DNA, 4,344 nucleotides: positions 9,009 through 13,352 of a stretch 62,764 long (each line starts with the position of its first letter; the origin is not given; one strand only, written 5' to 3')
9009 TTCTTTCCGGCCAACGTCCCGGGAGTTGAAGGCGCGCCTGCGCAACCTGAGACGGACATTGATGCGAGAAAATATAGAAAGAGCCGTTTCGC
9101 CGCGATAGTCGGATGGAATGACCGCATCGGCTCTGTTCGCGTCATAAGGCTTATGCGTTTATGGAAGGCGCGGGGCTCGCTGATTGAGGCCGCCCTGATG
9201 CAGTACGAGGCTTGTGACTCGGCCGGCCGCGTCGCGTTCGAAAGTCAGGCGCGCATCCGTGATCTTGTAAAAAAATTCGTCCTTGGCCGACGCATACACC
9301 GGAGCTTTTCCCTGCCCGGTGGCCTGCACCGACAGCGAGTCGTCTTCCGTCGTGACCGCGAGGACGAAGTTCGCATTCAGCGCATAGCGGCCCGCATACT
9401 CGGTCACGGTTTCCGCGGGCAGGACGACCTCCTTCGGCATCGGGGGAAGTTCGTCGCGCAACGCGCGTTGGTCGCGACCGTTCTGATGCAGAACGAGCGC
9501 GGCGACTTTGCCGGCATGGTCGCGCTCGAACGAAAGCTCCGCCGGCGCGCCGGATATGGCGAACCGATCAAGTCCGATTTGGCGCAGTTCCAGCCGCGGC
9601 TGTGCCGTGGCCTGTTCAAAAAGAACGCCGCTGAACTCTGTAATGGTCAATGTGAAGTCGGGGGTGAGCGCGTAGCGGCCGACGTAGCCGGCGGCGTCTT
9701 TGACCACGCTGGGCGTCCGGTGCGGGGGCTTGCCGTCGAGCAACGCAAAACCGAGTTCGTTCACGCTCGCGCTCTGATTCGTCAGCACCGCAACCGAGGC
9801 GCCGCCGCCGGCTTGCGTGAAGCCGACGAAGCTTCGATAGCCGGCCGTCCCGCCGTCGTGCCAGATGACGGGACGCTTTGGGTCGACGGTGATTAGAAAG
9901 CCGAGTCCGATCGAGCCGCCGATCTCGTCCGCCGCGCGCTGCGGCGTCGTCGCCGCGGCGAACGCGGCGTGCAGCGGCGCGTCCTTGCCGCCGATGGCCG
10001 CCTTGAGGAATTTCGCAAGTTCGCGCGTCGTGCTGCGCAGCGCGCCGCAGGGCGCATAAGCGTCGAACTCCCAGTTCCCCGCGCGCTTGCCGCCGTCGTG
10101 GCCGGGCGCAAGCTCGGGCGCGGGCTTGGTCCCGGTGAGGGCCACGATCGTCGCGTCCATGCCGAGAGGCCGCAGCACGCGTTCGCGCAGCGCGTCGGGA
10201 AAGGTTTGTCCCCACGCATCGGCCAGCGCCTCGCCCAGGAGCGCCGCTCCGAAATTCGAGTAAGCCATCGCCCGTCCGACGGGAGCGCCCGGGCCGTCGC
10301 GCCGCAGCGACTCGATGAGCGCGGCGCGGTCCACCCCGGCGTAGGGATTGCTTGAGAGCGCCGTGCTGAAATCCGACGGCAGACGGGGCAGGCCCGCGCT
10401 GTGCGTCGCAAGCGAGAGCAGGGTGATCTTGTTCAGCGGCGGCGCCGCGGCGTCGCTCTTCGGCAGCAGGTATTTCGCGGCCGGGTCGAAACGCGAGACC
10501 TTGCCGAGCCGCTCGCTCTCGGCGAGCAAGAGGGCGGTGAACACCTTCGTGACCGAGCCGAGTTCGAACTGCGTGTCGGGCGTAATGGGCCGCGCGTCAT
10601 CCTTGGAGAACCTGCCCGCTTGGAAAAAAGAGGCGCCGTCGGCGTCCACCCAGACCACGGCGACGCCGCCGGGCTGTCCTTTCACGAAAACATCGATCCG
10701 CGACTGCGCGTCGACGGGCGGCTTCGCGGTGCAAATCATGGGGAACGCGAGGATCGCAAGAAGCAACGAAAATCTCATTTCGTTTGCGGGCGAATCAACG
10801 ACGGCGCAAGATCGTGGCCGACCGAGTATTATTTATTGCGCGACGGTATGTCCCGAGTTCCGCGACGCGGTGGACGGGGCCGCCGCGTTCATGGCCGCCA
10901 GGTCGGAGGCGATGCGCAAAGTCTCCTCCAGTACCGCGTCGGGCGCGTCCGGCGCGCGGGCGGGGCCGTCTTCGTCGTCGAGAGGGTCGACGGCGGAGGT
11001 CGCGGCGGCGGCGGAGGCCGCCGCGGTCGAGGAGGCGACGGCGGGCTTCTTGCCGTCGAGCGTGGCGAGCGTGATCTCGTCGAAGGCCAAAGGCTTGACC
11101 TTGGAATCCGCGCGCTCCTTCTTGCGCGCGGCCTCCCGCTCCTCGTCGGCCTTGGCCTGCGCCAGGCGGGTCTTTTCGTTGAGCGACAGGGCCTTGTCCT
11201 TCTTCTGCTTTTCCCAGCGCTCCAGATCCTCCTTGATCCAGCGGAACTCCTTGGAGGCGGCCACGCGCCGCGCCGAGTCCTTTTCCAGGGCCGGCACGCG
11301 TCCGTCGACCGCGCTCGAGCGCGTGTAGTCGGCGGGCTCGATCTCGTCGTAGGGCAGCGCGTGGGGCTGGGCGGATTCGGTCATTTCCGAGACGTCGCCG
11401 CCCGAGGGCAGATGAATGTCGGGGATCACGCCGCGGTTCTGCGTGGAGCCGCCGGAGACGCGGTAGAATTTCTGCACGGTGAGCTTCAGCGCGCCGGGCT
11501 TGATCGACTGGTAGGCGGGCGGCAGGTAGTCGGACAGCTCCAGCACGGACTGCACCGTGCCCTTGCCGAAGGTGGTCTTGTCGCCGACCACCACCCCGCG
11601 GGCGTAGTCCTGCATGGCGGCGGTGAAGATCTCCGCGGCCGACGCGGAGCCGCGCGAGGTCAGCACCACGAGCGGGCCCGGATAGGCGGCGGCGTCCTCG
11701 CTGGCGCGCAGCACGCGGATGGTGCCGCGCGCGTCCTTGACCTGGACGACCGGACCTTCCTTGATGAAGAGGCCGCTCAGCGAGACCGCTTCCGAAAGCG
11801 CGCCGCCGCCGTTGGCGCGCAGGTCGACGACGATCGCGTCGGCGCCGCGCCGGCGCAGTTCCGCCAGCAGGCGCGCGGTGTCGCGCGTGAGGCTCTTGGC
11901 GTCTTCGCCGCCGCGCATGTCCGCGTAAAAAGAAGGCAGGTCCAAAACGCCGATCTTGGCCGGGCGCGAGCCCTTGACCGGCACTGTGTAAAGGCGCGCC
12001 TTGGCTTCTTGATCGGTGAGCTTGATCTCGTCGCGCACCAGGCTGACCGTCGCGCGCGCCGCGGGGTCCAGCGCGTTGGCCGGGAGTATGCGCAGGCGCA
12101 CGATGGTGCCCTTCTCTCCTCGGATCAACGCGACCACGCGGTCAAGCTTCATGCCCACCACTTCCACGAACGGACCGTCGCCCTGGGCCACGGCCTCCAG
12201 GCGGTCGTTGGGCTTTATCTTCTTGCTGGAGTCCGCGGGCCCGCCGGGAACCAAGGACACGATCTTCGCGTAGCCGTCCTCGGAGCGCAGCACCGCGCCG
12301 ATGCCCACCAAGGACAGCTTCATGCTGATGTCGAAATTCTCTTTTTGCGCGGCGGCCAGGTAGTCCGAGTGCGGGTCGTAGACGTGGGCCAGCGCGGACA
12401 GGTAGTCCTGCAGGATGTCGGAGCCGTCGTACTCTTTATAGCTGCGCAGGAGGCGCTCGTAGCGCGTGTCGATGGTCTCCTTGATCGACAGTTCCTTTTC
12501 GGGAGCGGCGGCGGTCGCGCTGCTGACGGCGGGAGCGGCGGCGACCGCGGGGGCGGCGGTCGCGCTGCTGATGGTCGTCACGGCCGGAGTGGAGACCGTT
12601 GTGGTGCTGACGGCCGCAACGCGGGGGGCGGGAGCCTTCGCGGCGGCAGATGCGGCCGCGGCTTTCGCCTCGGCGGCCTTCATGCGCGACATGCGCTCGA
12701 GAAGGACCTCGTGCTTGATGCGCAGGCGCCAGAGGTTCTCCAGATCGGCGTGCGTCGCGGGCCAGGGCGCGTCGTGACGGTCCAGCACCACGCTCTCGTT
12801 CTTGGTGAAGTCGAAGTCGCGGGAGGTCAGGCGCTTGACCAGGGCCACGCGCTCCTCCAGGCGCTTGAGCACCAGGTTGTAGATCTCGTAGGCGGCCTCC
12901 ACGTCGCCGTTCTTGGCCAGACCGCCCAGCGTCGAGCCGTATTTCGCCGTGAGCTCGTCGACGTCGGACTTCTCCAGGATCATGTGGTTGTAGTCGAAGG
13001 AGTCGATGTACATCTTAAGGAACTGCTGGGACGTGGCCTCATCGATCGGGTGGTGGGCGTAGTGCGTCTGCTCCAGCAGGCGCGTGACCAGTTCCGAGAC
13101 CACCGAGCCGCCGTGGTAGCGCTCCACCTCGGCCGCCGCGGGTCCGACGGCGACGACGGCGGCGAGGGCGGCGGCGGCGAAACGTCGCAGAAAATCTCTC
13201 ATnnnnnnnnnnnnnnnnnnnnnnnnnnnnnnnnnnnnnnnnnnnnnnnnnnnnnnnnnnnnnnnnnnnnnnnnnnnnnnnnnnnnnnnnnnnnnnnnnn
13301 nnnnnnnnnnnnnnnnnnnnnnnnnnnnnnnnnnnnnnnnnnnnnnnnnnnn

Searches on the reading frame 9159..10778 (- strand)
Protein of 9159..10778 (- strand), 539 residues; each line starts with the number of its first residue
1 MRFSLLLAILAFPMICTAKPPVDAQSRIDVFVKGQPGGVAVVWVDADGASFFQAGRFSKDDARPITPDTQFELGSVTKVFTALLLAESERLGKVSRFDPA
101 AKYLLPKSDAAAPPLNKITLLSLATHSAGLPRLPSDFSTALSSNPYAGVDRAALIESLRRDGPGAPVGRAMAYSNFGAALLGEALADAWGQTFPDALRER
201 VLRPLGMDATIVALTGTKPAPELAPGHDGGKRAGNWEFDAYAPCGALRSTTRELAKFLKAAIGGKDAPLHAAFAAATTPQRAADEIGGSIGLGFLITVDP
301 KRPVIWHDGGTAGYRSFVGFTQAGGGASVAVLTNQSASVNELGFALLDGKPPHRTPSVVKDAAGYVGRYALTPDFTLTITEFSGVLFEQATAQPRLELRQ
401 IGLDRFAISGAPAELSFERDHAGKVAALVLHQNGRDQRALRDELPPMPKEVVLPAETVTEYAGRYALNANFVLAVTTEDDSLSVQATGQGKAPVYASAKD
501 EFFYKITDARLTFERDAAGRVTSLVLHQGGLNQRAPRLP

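Call 78: search_protein_families(library=pfam, proteins=[window:9159-10778:-], max_evalue=0.00001)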
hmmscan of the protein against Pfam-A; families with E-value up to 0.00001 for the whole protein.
window:9159-10778:- (539 aa): 2 families
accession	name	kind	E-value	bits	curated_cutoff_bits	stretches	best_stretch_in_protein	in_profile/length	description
PF00144.29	Beta-lactamase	-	4.9e-45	154.6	27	1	31-338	8-313/329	Beta-lactamase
PF11954.13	DUF3471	-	3.1e-19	69.7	29.3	1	449-527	3-89/103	Domain of unknown function (DUF3471)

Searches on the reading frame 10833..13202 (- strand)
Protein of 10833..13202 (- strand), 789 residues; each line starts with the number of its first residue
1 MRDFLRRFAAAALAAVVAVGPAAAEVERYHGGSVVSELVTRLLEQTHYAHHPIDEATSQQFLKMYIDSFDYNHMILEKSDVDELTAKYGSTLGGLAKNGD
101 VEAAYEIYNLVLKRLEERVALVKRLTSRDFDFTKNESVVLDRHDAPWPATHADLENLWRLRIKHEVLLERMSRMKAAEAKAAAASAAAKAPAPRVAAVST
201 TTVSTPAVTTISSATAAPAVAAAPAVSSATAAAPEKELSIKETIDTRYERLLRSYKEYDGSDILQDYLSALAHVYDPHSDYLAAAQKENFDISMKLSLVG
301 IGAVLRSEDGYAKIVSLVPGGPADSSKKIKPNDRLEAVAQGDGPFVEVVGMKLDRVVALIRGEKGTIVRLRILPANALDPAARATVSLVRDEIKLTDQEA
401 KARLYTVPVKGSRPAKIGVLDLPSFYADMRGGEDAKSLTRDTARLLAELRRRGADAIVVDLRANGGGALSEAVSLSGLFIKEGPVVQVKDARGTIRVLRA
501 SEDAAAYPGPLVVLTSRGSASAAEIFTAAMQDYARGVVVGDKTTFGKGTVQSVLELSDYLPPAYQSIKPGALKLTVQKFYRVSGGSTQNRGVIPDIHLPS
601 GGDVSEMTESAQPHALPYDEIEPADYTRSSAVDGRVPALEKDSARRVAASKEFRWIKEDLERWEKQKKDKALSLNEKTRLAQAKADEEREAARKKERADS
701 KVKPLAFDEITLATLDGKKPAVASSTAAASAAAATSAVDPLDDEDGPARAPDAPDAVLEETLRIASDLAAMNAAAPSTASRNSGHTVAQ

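Call 78: search_protein_families(library=pfam, proteins=[window:10833-13202:-], max_evalue=0.00001)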
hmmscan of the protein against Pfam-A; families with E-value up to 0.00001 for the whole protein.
window:10833-13202:- (789 aa): 3 families
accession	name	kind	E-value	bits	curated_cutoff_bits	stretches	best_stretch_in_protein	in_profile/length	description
PF17804.6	TSP_NTD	-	4.8e-47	161.1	26.4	1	40-283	2-186/188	Tail specific protease N-terminal domain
PF03572.23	Peptidase_S41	-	4.7e-45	153.6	24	1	416-597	1-164/165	Peptidase family S41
PF11818.13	DUF3340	-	2.7e-28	99.5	28.6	1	605-769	4-154/155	C-terminal domain of tail specific protease (DUF3340)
